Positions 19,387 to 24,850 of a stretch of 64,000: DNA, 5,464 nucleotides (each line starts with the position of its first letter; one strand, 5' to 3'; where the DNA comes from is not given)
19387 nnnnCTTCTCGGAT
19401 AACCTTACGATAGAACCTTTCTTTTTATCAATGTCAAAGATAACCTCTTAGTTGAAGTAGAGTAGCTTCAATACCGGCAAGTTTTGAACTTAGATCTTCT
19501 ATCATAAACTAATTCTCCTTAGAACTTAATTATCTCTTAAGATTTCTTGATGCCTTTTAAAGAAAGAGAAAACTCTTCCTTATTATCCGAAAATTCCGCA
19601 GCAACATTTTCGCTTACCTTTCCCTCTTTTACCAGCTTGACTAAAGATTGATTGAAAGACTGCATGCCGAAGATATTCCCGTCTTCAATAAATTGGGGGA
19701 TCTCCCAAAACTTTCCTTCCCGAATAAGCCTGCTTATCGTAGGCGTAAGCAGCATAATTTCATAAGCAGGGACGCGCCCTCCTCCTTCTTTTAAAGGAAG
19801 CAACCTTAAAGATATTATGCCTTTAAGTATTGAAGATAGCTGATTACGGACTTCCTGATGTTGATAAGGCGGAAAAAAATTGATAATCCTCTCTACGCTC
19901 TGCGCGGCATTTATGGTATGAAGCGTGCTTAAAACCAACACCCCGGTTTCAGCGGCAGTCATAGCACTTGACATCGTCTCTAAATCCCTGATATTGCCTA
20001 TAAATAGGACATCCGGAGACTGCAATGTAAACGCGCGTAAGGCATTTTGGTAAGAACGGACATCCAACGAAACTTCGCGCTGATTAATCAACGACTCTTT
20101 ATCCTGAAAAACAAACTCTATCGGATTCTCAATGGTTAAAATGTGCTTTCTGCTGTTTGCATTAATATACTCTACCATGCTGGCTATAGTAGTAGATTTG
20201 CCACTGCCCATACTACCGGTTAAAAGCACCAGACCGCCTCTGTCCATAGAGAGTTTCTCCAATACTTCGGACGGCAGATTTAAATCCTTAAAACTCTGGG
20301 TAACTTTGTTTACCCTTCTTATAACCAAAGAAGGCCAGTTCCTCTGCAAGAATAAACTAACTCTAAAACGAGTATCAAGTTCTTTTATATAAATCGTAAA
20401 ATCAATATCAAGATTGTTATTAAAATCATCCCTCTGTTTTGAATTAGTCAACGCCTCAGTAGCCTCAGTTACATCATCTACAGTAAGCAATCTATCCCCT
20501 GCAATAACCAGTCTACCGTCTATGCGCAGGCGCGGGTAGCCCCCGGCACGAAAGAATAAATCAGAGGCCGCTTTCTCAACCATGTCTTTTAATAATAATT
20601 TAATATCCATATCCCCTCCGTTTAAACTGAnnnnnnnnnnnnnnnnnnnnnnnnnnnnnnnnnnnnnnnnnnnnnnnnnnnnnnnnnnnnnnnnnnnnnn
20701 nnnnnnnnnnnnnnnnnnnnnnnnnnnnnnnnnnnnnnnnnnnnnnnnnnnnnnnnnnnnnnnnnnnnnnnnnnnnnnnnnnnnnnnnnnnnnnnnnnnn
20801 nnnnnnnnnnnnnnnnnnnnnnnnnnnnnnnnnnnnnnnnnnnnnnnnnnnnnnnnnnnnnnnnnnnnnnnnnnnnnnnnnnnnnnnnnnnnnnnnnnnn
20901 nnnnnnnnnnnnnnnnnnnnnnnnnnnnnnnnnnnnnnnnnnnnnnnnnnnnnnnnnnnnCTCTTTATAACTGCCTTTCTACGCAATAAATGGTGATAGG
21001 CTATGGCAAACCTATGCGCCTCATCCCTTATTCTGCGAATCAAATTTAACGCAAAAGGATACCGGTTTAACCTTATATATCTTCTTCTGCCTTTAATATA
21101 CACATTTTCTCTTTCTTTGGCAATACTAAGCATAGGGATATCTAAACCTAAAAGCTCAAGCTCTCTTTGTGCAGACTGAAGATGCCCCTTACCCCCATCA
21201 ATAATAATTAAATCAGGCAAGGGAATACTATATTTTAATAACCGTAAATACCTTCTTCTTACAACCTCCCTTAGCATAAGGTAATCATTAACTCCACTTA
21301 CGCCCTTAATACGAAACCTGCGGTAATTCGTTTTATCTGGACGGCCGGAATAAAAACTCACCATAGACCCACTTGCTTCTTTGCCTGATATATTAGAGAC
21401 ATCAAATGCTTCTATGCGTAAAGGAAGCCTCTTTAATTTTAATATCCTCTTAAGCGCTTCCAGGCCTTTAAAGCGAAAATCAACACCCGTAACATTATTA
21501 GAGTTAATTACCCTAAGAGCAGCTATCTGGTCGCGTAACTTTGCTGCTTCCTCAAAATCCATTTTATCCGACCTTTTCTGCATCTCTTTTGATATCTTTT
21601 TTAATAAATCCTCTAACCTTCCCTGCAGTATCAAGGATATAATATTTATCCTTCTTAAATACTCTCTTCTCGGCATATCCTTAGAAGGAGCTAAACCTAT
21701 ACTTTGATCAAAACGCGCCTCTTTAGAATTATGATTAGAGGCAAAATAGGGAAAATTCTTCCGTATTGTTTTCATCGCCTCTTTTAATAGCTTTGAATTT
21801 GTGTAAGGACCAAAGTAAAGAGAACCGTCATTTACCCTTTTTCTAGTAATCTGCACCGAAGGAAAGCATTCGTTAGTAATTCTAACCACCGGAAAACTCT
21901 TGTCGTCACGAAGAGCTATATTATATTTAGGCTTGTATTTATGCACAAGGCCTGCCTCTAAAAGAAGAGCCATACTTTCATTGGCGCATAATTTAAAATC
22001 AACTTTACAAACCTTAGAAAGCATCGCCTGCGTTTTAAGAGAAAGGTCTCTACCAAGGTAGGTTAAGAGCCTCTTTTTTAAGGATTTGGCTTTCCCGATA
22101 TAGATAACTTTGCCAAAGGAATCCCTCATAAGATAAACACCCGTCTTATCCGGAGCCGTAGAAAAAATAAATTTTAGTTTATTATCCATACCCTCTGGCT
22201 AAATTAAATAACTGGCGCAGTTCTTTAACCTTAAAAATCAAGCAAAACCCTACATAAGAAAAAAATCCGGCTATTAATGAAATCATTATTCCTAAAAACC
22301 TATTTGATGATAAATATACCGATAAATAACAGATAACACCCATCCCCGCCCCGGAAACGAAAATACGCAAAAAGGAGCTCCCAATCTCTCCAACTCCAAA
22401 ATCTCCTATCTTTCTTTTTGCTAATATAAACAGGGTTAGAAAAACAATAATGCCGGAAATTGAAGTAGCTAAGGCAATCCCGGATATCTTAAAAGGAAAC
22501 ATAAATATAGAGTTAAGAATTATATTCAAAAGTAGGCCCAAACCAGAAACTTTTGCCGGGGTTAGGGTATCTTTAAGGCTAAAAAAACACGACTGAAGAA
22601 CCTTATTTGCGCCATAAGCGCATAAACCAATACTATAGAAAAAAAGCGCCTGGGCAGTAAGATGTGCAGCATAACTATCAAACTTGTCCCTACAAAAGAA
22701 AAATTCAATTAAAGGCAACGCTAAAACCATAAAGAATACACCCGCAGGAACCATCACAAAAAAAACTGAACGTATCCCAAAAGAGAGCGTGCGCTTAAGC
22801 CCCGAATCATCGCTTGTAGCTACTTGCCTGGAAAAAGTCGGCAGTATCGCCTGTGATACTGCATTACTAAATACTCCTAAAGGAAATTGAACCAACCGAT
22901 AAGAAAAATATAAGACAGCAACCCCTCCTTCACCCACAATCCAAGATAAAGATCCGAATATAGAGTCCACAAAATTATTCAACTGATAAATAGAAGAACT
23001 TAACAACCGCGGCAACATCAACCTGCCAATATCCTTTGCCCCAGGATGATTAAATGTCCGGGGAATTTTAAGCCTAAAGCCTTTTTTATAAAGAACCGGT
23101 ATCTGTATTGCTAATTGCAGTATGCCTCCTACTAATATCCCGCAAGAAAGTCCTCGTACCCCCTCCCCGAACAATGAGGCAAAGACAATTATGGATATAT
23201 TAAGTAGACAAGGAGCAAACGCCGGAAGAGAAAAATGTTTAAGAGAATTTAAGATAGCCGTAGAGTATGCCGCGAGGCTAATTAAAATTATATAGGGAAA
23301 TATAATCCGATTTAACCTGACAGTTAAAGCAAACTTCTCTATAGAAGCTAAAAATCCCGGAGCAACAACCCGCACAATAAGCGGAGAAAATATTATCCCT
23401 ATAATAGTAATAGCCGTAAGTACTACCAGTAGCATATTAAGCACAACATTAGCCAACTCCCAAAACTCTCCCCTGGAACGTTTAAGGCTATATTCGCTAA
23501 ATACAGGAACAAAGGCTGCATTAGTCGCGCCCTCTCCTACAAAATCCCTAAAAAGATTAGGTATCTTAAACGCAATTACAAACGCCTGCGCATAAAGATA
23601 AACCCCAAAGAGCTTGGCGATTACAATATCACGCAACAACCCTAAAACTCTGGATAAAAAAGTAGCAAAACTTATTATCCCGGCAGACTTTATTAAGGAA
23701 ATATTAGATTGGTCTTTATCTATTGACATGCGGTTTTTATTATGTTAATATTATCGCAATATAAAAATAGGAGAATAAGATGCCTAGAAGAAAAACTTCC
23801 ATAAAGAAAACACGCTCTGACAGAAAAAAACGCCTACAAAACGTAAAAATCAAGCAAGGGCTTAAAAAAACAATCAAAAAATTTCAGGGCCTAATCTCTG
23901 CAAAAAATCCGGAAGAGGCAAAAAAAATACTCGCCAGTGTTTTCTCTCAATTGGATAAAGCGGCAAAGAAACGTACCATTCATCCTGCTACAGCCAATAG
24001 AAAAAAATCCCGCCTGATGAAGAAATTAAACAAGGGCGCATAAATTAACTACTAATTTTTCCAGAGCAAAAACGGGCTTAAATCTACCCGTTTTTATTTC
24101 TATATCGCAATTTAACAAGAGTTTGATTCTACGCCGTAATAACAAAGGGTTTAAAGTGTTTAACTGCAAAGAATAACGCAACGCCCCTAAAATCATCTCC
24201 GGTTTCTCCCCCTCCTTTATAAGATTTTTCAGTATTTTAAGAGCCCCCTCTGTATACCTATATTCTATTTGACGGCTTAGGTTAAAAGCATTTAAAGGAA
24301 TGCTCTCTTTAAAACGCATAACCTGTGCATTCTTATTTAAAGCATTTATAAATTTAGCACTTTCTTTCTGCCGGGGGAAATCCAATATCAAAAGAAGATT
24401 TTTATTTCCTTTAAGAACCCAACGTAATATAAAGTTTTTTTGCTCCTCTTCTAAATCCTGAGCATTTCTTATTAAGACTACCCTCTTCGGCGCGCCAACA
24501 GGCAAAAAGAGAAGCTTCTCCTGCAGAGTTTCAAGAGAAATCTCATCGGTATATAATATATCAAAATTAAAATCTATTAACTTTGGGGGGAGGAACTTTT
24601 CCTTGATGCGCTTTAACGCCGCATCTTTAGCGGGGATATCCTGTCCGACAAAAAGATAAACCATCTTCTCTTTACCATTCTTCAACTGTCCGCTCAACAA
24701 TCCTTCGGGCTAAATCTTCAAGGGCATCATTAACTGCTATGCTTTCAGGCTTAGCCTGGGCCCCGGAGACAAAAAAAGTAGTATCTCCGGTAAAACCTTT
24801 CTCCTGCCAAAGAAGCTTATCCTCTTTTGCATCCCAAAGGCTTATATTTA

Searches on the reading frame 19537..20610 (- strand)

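Call 40: search_protein_families(library=pfam, proteins=[window:19537-20610:-], max_evalue=0.001)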
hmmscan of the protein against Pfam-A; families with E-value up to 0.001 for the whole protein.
window:19537-20610:- (357 aa): 4 families
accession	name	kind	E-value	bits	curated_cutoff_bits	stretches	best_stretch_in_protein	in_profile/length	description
PF00437.27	T2SSE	-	9.2e-36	123.7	24.9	1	3-272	12-279/370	Type II/IV secretion system protein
PF25199.1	nSTAND_NTPase5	-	9.5e-05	22.7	34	1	115-177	31-93/145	Novel STAND NTPase 5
PF13191.12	AAA_16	-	0.00022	22.2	32.6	1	116-152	15-51/167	AAA ATPase domain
PF13555.12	AAA_29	-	0.00054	20.1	27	0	119-143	16-40/61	P-loop containing region of AAA domain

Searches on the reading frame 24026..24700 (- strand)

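Call 41: search_protein_families(library=pfam, proteins=[window:24026-24700:-], max_evalue=0.001)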
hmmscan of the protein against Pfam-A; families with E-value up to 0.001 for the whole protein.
window:24026-24700:- (224 aa): 3 families
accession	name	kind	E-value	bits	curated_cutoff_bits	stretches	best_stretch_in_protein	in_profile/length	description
PF21694.2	DNA_pol3_delta_C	-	5.1e-07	30.2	27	0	137-176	3-42/121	DNA polymerase III delta subunit, C-terminal domain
PF06144.19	DNA_pol3_delta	-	4.9e-05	23.8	21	1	15-130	1-123/124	DNA polymerase III, delta subunit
PF13177.12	DNA_pol3_delta2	-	0.00019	21.9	27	0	56-106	86-136/161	DNA polymerase III, delta subunit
